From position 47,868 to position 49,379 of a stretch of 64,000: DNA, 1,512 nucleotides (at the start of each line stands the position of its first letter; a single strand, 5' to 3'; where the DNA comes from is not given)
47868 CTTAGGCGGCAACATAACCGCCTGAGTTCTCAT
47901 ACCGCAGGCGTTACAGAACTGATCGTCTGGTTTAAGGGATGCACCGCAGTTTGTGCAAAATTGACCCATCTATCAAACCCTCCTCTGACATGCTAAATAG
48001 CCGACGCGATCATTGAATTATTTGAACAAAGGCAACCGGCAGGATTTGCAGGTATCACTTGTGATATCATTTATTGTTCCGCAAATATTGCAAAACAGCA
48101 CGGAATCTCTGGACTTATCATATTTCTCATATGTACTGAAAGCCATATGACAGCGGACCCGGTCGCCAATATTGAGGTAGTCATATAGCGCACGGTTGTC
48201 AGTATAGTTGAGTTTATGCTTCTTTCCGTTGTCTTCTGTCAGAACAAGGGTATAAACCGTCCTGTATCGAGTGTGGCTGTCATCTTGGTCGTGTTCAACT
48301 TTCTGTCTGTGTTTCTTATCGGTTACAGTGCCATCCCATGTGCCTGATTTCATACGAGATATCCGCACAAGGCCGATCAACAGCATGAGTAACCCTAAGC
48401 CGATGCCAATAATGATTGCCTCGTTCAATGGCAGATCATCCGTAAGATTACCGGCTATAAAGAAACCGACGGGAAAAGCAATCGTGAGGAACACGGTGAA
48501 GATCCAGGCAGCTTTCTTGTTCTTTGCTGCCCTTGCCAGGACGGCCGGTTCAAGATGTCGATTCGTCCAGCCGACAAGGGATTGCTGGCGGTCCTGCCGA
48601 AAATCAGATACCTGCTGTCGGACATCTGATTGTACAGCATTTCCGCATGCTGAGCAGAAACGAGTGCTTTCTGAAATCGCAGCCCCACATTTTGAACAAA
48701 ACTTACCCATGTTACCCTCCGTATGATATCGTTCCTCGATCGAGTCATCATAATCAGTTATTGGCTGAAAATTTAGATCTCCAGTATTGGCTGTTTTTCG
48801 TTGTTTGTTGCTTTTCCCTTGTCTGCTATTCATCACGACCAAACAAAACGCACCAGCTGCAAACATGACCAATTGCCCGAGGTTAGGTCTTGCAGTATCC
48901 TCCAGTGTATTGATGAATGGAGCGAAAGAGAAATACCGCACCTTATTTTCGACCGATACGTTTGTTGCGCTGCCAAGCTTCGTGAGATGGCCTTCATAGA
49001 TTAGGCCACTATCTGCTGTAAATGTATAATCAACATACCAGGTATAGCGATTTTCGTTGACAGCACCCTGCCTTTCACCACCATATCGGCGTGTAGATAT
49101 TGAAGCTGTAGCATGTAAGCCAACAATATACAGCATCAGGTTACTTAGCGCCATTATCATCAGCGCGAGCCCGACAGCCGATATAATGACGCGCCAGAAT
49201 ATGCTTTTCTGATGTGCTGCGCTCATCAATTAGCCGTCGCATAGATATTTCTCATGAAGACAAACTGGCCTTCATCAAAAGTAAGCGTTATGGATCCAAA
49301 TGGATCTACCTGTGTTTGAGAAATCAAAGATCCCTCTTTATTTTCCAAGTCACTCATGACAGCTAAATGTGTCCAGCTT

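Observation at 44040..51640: AT-rich island encodes a seven-protein envelope module (zinc ribbons, lipoproteins, FecR ectodomain, PDG repeats) with no recognisable enzyme or known system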

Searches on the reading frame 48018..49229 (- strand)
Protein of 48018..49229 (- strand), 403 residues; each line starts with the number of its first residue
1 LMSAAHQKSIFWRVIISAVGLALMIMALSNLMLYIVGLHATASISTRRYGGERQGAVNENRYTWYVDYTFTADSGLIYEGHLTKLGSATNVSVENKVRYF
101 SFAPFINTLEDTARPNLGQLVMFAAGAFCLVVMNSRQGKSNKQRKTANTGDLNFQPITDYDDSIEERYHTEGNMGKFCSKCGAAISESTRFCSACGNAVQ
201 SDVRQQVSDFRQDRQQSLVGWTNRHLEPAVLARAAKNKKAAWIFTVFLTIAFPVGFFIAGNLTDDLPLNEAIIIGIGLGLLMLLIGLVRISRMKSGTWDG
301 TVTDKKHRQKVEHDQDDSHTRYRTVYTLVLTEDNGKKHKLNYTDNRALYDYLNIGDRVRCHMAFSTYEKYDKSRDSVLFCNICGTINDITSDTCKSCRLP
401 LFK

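Call 3: search_protein_families(library=pfam, proteins=[window:48018-49229:-], max_evalue=0.1)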
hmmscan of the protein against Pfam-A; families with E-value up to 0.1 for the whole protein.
window:48018-49229:- (403 aa): 10 families
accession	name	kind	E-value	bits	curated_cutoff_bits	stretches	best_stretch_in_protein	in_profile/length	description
PF13240.11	Zn_Ribbon_1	-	2.5e-07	30.7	25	1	177-198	1-22/23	zinc-ribbon domain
PF12773.13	DZR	-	2.3e-05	24.9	27.3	1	178-196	1-19/45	Double zinc ribbon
PF13248.11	Zn_ribbon_3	-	0.00011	21.9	27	1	178-197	5-24/26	zinc-ribbon domain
PF17032.10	Zn_ribbon_15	-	0.0011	20.1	28.9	1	170-196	51-73/73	zinc-ribbon family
PF18912.6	DZR_2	-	0.0071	16.6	27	0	175-199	21-46/56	Double zinc ribbon domain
PF20990.2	DUF2207_C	-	0.02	15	33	0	235-303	129-199/247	Predicted membrane protein (DUF2207) C-terminal domain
PF09297.16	Zn_ribbon_NUD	-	0.024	14.8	24.8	0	188-200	2-14/32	NADH pyrophosphatase zinc ribbon domain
PF24315.1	DUF7489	-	0.026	14.8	27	1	295-358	3-55/65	Domain of unknown function (DUF7489)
PF06869.18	DUF1258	-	0.041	13.8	33.1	0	175-206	16-46/253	Protein of unknown function (DUF1258)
PF09889.16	DUF2116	-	0.066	13.6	26.8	1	176-209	4-37/59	Probable treble clef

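Call 6: search_protein_families(library=ncbifam, proteins=[window:48018-49229:-], max_evalue=0.1)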
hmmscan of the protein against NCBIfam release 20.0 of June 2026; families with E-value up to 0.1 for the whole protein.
window:48018-49229:- (403 aa): 5 families
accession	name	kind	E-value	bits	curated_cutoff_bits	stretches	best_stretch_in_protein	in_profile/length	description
TIGR03826.1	YvyF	hypoth_equivalog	0.0019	18.2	124.15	1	172-211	78-116/137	TIGR03826 family flagellar region protein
NF050121.1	bc1_QcrA_actin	exception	0.02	14.4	275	1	232-320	19-110/319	cytochrome bc1 complex Rieske iron-sulfur subunit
NF058603.1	SCO2097_fam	equivalog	0.021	15.2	110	0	117-147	70-100/129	SCO2097 family morphological protein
NF053815.1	teico_TcaA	equivalog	0.027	13.3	550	1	176-222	2-48/463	membrane-associated protein TcaA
NF049953.1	ribbon_DG_selen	exception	0.047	13.6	130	0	158-196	130-168/172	zinc ribbon-containing (seleno)protein DG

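Call 7: find_homologous_proteins(query=window:48018-49229:-)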
Query window:48018-49229:- (403 aa): 60 proteins with E <= 0.001 among 3207 candidates.
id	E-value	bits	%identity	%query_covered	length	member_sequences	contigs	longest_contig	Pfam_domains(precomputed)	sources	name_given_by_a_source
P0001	1.8e-261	885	95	100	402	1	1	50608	PF13240.12,PF12773.14,PF13248.12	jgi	jgi:hypothetical protein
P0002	4.7e-258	873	94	100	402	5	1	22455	PF13240.12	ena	-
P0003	6.2e-241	817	89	98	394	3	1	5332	PF13240.12,PF12773.14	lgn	-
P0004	2.9e-221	752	78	98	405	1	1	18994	PF13240.12,PF12773.14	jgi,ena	-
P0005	1.0e-215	734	79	100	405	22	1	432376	PF13240.12,PF12773.14,PF13248.12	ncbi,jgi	ncbi:MAG: zinc-ribbon domain-containing protein [Saccharofermentanales bacterium]|jgi:hypothetical p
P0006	2.1e-171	588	61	98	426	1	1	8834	PF13240.12,PF12773.14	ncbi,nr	ncbi:MAG: zinc-ribbon domain-containing protein [Bacillota bacterium]|nr:zinc-ribbon domain-containi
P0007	1.4e-169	582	62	99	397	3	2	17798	PF13240.12,PF12773.14,PF13248.12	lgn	-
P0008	2.0e-169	582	61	99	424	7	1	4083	PF13240.12,PF12773.14,PF24463.2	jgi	jgi:hypothetical protein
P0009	5.3e-169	580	62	99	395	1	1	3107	PF13240.12,PF12773.14,PF13248.12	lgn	-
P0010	6.9e-163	560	60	98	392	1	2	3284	PF13240.12,PF12773.14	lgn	-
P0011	5.8e-162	557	59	99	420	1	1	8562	PF13240.12,PF12773.14,PF13248.12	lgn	-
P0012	8.0e-162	557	60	100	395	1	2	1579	PF13240.12,PF12773.14,PF13248.12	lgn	-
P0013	8.4e-159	547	59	100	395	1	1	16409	-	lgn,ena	-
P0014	4.8e-156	538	56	100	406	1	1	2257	PF13240.12,PF12773.14,PF13248.12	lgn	-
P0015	5.2e-156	537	56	100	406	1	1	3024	PF13240.12,PF12773.14,PF13248.12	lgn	-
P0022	1.1e-140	487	54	93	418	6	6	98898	PF13240.12,PF12773.14,PF13248.12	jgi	jgi:hypothetical protein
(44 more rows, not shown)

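Call 9: find_encoding_contigs(protein=P0005, flank=10000, max_places=3)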
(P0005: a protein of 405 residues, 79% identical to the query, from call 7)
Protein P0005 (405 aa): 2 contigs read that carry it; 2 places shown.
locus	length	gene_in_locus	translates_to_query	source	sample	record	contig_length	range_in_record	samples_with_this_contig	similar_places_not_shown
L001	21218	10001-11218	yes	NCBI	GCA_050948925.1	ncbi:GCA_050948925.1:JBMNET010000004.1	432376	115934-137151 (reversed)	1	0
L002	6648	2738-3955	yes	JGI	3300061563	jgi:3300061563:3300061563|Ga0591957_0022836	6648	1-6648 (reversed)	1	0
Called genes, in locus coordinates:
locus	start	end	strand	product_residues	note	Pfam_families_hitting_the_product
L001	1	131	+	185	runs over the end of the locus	PF04542:Sigma70_r2 (weak), PF08281:Sigma70_r4_2 (weak)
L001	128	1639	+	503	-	-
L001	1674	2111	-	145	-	PF11457:DUF3021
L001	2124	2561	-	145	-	PF04397:LytTR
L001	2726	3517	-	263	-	PF00005:ABC_tran, PF02463:SMC_N (faint), PF13304:AAA_21 (faint)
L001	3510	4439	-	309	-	PF02653:BPD_transp_2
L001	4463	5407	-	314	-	PF04392:ABC_sub_bind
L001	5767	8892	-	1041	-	PF16927:HisKA_7TM, PF13185:GAF_2 (faint), PF00990:GGDEF, PF00563:EAL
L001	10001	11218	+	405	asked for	PF12773:DZR (faint), PF13240:Zn_Ribbon_1 (weak), PF13248:Zn_ribbon_3 (faint)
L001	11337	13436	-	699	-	PF23750:RsgI_M, PF03413:PepSY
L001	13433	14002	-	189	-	PF04542:Sigma70_r2, PF08281:Sigma70_r4_2, PF04545:Sigma70_r4 (weak)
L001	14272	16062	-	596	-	PF06009: (faint), PF06419:COG6_N (faint), PF07464:ApoLp-III (faint)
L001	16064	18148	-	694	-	PF03176:MMPL, PF00873:ACR_tran (faint), PF12349:Sterol-sensing (weak), PF03176:MMPL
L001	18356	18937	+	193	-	PF13443:HTH_26 (faint), PF14278:TetR_C_8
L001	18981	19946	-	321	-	PF01261:AP_endonuc_2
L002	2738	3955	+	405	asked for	PF12773:DZR (faint), PF13240:Zn_Ribbon_1 (weak), PF13248:Zn_ribbon_3 (faint)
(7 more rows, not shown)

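Call 10: find_encoding_contigs(protein=P0022, flank=10000, max_places=4)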
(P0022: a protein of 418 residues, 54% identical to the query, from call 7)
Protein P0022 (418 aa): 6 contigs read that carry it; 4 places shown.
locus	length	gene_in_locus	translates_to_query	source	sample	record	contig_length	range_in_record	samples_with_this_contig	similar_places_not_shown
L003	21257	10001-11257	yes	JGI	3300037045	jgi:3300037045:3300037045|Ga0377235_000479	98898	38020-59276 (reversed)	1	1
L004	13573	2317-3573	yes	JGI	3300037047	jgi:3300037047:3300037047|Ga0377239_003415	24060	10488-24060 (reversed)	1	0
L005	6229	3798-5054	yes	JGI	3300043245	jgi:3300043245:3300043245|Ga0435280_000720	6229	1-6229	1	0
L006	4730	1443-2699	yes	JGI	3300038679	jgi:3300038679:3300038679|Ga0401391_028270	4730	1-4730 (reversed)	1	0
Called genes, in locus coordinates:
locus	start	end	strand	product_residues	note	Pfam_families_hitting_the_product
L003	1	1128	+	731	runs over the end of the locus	PF00141:peroxidase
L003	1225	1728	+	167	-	PF02915:Rubrerythrin, PF21349:RUBY_RBDX (weak)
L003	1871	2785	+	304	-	PF00165:HTH_AraC (faint), PF12833:HTH_18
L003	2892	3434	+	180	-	PF00255:GSHPx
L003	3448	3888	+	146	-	PF22381:Staph_reg_Sar_Rot, PF01047:MarR, PF12802:MarR_2, PF13463:HTH_27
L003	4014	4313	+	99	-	PF21349:RUBY_RBDX (weak)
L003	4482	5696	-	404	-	PF00999:Na_H_Exchanger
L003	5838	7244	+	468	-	PF01946:Thi4 (faint), PF03486:HI0933_like (faint), PF07992:Pyr_redox_2 (weak), PF00890:FAD_binding_2, PF01266:DAO, PF12831:FAD_oxidored, PF13450:NAD_binding_8 (weak)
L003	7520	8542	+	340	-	PF01145:Band_7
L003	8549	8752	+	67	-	-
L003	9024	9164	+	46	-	-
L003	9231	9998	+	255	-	PF03734:YkuD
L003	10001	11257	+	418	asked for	PF12773:DZR (faint), PF13240:Zn_Ribbon_1 (weak), PF13248:Zn_ribbon_3 (faint)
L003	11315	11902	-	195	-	PF07693:KAP_NTPase (weak), PF13238:AAA_18 (faint)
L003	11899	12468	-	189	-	PF07155:ECF-ribofla_trS (weak), PF12822:ECF_trnsprt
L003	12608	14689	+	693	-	PF05223:MecA_N, PF03717:PBP_dimer, PF00905:Transpeptidase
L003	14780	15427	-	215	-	PF00106:adh_short, PF08659:KR, PF13561:adh_short_C2, PF00106:adh_short, PF13561:adh_short_C2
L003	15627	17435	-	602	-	PF02837:Glyco_hydro_2_N, PF22666:Glyco_hydro_2_N2, PF00703:Glyco_hydro_2 (weak), PF02836:Glyco_hydro_2_C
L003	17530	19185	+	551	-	PF13347:MFS_2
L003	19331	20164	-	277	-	-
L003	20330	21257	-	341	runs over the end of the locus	PF00294:PfkB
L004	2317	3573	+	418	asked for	PF12773:DZR (faint), PF13240:Zn_Ribbon_1 (weak), PF13248:Zn_ribbon_3 (faint)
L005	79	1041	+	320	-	PF00890:FAD_binding_2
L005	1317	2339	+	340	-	PF01145:Band_7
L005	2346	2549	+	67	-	-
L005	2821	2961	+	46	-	-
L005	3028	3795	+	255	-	PF03734:YkuD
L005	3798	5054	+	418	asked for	PF12773:DZR (faint), PF13240:Zn_Ribbon_1 (weak), PF13248:Zn_ribbon_3 (faint)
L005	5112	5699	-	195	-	PF07693:KAP_NTPase (weak), PF13238:AAA_18 (faint)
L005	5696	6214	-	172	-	PF12822:ECF_trnsprt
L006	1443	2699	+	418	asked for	PF12773:DZR (faint), PF13240:Zn_Ribbon_1 (weak), PF13248:Zn_ribbon_3 (faint)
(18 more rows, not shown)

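Call 11: find_encoding_contigs(protein=P0001, flank=10000, max_places=3)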
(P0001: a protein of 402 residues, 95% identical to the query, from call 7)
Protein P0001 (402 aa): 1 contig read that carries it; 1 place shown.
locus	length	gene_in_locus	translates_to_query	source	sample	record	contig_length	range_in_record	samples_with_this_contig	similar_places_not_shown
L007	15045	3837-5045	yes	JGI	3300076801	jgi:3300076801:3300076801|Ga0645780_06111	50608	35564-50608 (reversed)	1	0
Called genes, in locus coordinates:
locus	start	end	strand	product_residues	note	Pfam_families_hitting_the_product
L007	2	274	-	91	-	?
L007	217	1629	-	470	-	PF00933:Glyco_hydro_3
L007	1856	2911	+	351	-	PF02311:AraC_binding (weak), PF07883:Cupin_2 (weak), PF00165:HTH_AraC (faint), PF12833:HTH_18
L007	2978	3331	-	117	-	-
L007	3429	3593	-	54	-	-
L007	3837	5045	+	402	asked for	PF12773:DZR (faint), PF13240:Zn_Ribbon_1 (weak), PF13248:Zn_ribbon_3 (faint)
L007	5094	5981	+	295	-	PF13240:Zn_Ribbon_1 (weak), PF13248:Zn_ribbon_3 (faint)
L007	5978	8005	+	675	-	PF07202:Tcp10_C (faint)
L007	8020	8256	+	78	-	-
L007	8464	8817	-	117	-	-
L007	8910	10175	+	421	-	PF03033:Glyco_transf_28, PF06722:EryCIII-like_C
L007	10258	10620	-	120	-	PF04993:TfoX_N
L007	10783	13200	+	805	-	PF14237:GYF_2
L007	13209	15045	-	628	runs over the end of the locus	PF00512:HisKA, PF02518:HATPase_c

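Call 12: find_encoding_contigs(protein=P0004, flank=10000, max_places=3)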
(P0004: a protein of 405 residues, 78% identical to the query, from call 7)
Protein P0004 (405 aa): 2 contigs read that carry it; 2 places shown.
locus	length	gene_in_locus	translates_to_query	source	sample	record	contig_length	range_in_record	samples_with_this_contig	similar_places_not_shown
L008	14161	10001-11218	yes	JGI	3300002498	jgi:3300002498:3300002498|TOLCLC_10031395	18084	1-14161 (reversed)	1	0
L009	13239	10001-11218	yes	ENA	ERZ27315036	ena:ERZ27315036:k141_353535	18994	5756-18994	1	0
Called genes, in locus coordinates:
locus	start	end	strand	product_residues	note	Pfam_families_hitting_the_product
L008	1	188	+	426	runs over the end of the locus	PF01041:DegT_DnrJ_EryC1, PF00266:Aminotran_5 (weak), PF01053:Cys_Met_Meta_PP (weak)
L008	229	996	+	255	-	PF01261:AP_endonuc_2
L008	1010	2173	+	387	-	PF01408:GFO_IDH_MocA, PF03447:NAD_binding_3 (weak), PF22725:GFO_IDH_MocA_C3, PF02894:GFO_IDH_MocA_C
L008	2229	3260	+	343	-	PF01261:AP_endonuc_2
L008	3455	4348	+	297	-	PF02574:S-methyl_trans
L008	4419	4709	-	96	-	PF13451:zf_Tbcl, PF23477:zf_Tbcl_2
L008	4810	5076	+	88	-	-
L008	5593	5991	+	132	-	PF09945:DUF2177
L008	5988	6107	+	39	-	-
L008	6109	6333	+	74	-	-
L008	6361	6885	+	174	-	PF06966:DUF1295, PF02544:Steroid_dh (weak)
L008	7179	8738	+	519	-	PF08666:SAF (weak), PF04295:GD_AH_second, PF20629:GD_AH_C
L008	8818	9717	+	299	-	PF00701:DHDPS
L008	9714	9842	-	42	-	-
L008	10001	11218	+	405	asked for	PF12773:DZR (faint), PF13240:Zn_Ribbon_1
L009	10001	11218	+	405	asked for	PF12773:DZR (faint), PF13240:Zn_Ribbon_1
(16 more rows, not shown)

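Call 22: search_protein_families(library=padloc, proteins=[window:48018-49229:-], max_evalue=0.1)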
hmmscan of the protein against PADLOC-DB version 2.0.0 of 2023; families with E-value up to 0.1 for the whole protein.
window:48018-49229:- (403 aa): 0 families

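Call 23: search_protein_families(library=phrogs, proteins=[window:48018-49229:-], max_evalue=0.1)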
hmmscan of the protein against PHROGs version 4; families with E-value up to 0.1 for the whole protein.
window:48018-49229:- (403 aa): 7 families
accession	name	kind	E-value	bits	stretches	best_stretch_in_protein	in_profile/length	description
phrog_2546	-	unknown function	8.1e-06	27.2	1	177-208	2-33/180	-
phrog_16989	-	moron, auxiliary metabolic gene and host takeover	0.00019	22.5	1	173-278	4-89/122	membrane protein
phrog_22898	-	unknown function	0.0065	17.6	1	176-232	2-59/163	-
phrog_9700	-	unknown function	0.011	15.6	1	176-207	7-38/483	-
phrog_10292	-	unknown function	0.029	15.3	1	176-257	4-60/136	-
phrog_2660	-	unknown function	0.085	13.4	0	86-243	16-158/265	-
phrog_10714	-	unknown function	0.088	14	1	171-202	69-102/109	-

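Call 33: search_dna_similar(query=window:48018-49229:-, collection=phages, mode=protein, max_evalue=0.001, max_rows=15)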
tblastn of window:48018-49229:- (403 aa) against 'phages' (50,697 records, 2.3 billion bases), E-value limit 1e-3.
No match.

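Call 53: predict_structure(alignment_id=A3)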
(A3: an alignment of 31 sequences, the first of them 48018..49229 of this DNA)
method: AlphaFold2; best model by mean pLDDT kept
length: 403 residues; sequences in the alignment: 31
mean_pLDDT: 77.5   pTM: 0.43
mean pLDDT of the five models: 77.5, 75.3, 74.7, 74.0, 71.9
residues with pLDDT >= 90: 85; 70-90: 229; 50-70: 34; < 50: 55
segments of 3 or more residues with pLDDT < 50: 142-174, 201-218
pLDDT, mean of each block of 10 residues (from residue 1): 65 86 90 92 90 85 93 92 90 93 91 87 87 63 42 39 34 53 69 73 35 41 80 81 88 88 81 90 86 78 88 64 85 86 84 88 84 85 86 88 84
secondary structure, 60 per line:
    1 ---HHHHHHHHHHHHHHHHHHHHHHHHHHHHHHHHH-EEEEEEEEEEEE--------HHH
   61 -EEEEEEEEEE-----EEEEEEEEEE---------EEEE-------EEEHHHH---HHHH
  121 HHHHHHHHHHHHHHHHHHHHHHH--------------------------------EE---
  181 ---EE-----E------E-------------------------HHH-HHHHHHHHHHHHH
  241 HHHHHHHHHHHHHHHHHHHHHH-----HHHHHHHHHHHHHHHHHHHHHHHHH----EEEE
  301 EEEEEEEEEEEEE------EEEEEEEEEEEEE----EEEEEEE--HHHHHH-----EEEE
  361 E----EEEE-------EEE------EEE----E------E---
elements in order: H4-36 E38-49 E62-71 E77-86 E96-99 E107-109 H110-113 H117-143 H228-262 H268-292 E297-313 E320-332 E337-343 H346-351 E357-361 E366-369 E377-379 E386-388

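Call 57: fold_search(model_id=the predicted structure, library=pdb)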
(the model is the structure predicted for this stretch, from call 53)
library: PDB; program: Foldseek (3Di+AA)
matches with E <= 10: 1155; with E <= 0.001: 0
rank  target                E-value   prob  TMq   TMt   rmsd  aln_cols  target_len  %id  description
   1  3rd4_B                5.8e-02  1.00  0.16  0.66   3.3        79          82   16  Crystal structure of PROPEN_03304 from Proteus penneri ATCC 35198 Northeast Structural Genomics Consortium target id P (released 2011-05-25)
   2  8f2r_B                6.9e-02  0.63  0.12  0.22  21.1       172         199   13  Human CCC complex (released 2023-05-24)
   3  3rd4_D                7.2e-02  0.99  0.15  0.61   3.8        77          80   14  Crystal structure of PROPEN_03304 from Proteus penneri ATCC 35198 Northeast Structural Genomics Consortium target id P (released 2011-05-25)
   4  8p0w_H                9.6e-02  0.47  0.11  0.21  16.3       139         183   16  Structure of the human Commander complex COMMD ring (released 2024-03-20)
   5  8f2r_H                1.1e-01  0.66  0.11  0.23  15.8       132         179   14  Human CCC complex (released 2023-05-24)
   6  8p0w_A                2.2e-01  0.51  0.12  0.23  18.0       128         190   12  Structure of the human Commander complex COMMD ring (released 2024-03-20)
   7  2pce_B                2.7e-01  0.41  0.10  0.11   5.7        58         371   19  Crystal structure of putative mandelate racemase/muconate lactonizing enzyme from Roseovarius nubinhibens ISM (released 2007-04-10)
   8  1guo_C                2.9e-01  0.95  0.12  0.61   3.2        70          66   13  MopII from Clostridium pasteurianum complexed with molybdate (released 2002-02-08)
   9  3rd4_A                2.9e-01  0.54  0.13  0.46   5.2        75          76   19  Crystal structure of PROPEN_03304 from Proteus penneri ATCC 35198 Northeast Structural Genomics Consortium target id P (released 2011-05-25)
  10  8f2r_J                2.9e-01  0.47  0.11  0.22  17.2       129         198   10  Human CCC complex (released 2023-05-24)
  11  3fv9_C                3.0e-01  0.41  0.10  0.11   5.6        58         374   19  Crystal structure of putative mandelate racemase/muconatelactonizing enzyme from ROSEOVARIUS NUBINHIBENS ISM complexed (released 2009-01-27)
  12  2pce_F                3.0e-01  0.38  0.10  0.11   5.6        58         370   19  Crystal structure of putative mandelate racemase/muconate lactonizing enzyme from Roseovarius nubinhibens ISM (released 2007-04-10)
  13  9r2r_A                3.0e-01  0.30  0.08  0.18   8.6        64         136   12  De novo designed M7 protein fold (released 2025-05-14)
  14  9q6c_A                3.2e-01  0.51  0.11  0.19  17.4        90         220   13  Cryo-EM structure of octameric COMMD-like protein MBK5214510 from Flavobacteriaceae bacterium (released 2025-10-01)
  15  8esd_T                3.4e-01  0.18  0.10  0.19  19.0       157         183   11  Crystal structure of COMMD7-COMMD9-COMMD5-COMMD10 tetramer (released 2023-05-24)
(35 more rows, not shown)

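Call 58: search_dna_similar(query=window:48018-49229:-, collection=plasmids, mode=protein, max_evalue=0.001, max_rows=15)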
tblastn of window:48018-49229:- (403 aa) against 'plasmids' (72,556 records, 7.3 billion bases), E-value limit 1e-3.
Records with a match: 1; places in all: 1; records where one place covers at least 80% of the query: 0.
Best place of each record, by identity: <60% 1.
By first word of the organism name: Acetoanaerobium 1.
By predicted mobility (MOB-suite, as given by PLSDB): non-mobilizable 1.
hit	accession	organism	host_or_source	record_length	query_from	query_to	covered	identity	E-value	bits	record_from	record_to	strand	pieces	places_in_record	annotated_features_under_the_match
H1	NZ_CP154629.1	Acetoanaerobium noterae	cell culture,Sludge of a digestion ...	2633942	1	133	33%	45.1%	5e-26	118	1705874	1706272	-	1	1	none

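Call 68: search_protein_families(library=pfam, alignment_id=A3, max_evalue=0.01)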
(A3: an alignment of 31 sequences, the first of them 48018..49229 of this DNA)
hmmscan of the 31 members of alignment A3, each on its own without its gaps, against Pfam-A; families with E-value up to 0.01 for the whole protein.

A. member 1, window:48018-49229:- (403 aa): 5 families
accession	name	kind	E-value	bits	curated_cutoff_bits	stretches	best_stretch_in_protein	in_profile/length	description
PF13240.11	Zn_Ribbon_1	-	2.5e-07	30.7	25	1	177-198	1-22/23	zinc-ribbon domain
PF12773.13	DZR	-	2.3e-05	24.9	27.3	1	178-196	1-19/45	Double zinc ribbon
PF13248.11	Zn_ribbon_3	-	0.00011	21.9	27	1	178-197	5-24/26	zinc-ribbon domain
PF17032.10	Zn_ribbon_15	-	0.0011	20.1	28.9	1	170-196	51-73/73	zinc-ribbon family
PF18912.6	DZR_2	-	0.0071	16.6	27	0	175-199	21-46/56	Double zinc ribbon domain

B. families by the number of members that match (of 31 scanned): 22 families
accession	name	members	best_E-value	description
PF13240.11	Zn_Ribbon_1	31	3.4e-11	zinc-ribbon domain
PF12773.13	DZR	31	2.3e-10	Double zinc ribbon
PF13248.11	Zn_ribbon_3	24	3.5e-08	zinc-ribbon domain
PF17032.10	Zn_ribbon_15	19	9.9e-07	zinc-ribbon family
PF18912.6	DZR_2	16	0.00011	Double zinc ribbon domain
PF20990.2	DUF2207_C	9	8.2e-05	Predicted membrane protein (DUF2207) C-terminal domain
PF24463.1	DUF7577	6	1.4e-06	Domain of unknown function (DUF7577)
PF14803.11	Zn_ribbon_Nudix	5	3.7e-05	Nudix N-terminal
PF24315.1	DUF7489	5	0.0017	Domain of unknown function (DUF7489)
PF24460.1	DUF7575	4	0.00068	Domain of unknown function (DUF7575)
PF05495.17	zf-CHY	3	0.0018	CHY zinc finger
PF23458.2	DUF7130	2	0.0015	Domain of unknown function (DUF7130)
PF09297.16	Zn_ribbon_NUD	2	0.0041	NADH pyrophosphatase zinc ribbon domain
PF13129.11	DUF3953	1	0.00087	Protein of unknown function (DUF3953)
PF06677.18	Auto_anti-p27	1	0.0048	Sjogren's syndrome/scleroderma autoantigen 1 (Autoantigen p27)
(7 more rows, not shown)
